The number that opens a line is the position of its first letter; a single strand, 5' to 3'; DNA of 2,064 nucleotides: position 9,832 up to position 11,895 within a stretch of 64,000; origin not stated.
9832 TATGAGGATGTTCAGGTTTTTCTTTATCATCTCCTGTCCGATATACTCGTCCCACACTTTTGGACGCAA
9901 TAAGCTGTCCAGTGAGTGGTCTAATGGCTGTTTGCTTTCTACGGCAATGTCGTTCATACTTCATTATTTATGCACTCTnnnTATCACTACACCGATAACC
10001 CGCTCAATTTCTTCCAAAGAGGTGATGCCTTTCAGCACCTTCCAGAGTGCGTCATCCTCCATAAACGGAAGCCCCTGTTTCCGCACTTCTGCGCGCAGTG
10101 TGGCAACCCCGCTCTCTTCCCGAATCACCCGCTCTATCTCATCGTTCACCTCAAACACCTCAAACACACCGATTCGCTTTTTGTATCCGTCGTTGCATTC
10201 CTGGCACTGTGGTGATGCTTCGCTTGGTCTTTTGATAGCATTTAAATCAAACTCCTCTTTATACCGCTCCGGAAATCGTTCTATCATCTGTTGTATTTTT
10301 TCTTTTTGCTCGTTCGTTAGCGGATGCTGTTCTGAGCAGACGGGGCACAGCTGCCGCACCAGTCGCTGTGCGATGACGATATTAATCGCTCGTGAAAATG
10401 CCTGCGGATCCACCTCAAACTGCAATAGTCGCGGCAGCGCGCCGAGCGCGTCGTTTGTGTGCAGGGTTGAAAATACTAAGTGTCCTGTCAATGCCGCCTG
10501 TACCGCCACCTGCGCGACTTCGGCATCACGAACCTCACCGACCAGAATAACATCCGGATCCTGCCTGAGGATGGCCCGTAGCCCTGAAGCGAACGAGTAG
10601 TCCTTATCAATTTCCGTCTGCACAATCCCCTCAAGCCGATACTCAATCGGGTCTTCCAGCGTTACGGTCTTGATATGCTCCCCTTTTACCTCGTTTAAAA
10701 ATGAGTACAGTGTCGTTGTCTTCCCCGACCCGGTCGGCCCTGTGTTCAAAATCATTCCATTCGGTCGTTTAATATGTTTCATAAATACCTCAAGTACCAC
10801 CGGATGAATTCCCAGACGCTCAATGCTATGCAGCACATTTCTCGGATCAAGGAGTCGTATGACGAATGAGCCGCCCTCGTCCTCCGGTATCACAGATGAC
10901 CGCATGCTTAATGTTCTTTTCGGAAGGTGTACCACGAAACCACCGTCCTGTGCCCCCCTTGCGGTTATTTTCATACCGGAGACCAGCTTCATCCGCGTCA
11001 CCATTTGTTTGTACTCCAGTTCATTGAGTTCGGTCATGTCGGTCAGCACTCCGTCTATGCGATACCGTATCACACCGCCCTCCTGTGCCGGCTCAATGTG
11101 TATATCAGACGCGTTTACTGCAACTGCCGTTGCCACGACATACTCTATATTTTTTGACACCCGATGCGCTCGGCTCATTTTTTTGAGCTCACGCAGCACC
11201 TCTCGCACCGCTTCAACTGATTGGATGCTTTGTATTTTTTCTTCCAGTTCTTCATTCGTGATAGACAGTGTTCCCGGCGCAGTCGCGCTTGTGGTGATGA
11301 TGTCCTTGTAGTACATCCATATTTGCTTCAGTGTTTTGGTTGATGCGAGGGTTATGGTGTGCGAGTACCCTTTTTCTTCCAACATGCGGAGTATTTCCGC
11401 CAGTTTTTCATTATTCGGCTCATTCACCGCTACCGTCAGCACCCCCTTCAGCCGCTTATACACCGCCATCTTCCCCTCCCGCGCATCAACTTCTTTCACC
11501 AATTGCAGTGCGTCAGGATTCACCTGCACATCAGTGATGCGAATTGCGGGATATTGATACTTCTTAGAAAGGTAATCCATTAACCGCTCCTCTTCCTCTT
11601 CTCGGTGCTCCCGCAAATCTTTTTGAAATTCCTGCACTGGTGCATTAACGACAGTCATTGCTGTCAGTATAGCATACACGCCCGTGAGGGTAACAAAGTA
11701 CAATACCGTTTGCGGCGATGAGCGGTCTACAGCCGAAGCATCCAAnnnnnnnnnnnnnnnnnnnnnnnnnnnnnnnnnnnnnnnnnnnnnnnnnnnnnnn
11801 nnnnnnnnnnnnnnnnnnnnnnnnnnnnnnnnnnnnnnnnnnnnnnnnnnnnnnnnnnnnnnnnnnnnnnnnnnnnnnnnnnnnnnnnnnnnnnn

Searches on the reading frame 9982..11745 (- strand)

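Call 36: search_protein_families(library=ncbifam, proteins=[window:9982-11745:-], max_evalue=0.00001)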
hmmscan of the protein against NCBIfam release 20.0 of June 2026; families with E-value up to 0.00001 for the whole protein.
window:9982-11745:- (588 aa): 16 families
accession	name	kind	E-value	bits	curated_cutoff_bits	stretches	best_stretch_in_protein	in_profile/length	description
TIGR02538.1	type_IV_pilB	equivalog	2.1e-116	389.8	675.65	1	33-583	24-561/564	type IV-A pilus assembly ATPase PilB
TIGR02533.1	type_II_gspE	equivalog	2.6e-116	389.2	630.25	1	90-583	11-485/486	type II secretion system ATPase GspE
NF053534.1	T4PilAsmATPsTfpB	equivalog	2.8e-102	343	850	1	40-584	53-582/584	type IV pilus assembly ATPase TfpB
NF007755.0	PRK10436.1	equivalog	3.3e-102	342.6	617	1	102-586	28-461/465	type II secretion system protein GspE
NF041000.1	ATPase_ComGA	equivalog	1.7e-68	230.5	300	1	203-464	3-266/267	competence type IV pilus ATPase ComGA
TIGR01420.1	pilT_fam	subfamily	1.3e-50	172.6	319.1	1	200-463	2-268/343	PilT/PilU family type 4a pilus ATPase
TIGR02525.1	plasmid_TraJ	equivalog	9.4e-26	90.6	368.3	1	291-444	117-273/372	plasmid transfer ATPase TraJ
TIGR02524.1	dot_icm_DotB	equivalog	8.6e-23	81.1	463.3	1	324-468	129-286/358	Dot/Icm type IV secretion system ATPase DotB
NF058587.1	archaellum_moto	equivalog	6.6e-17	61.4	550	1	332-465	278-419/527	archaellum flagellar ATPase motor FlaI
TIGR02782.1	TrbB_P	equivalog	2.2e-14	53.5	304.55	1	331-443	138-255/303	P-type conjugative transfer ATPase TrbB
NF053672.1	bindosome_BasE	exception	2.2e-12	46.5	1000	1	147-440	84-388/512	bindosome assembly system ATPase subunit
NF010469.0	PRK13894.1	subfamily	1e-11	44.7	508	1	328-444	148-268/320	conjugal transfer ATPase TrbB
TIGR03819.1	heli_sec_ATPase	hypoth_equivalog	8.7e-11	41.6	373.15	1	162-434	16-291/340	TadA family conjugal transfer-associated ATPase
TIGR02788.1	VirB11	equivalog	1.9e-10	40.3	249.95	1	321-466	136-287/308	P-type DNA transfer ATPase VirB11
NF010407.0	PRK13833.1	subfamily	4.9e-10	39.3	499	1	332-448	147-269/323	conjugal transfer protein TrbB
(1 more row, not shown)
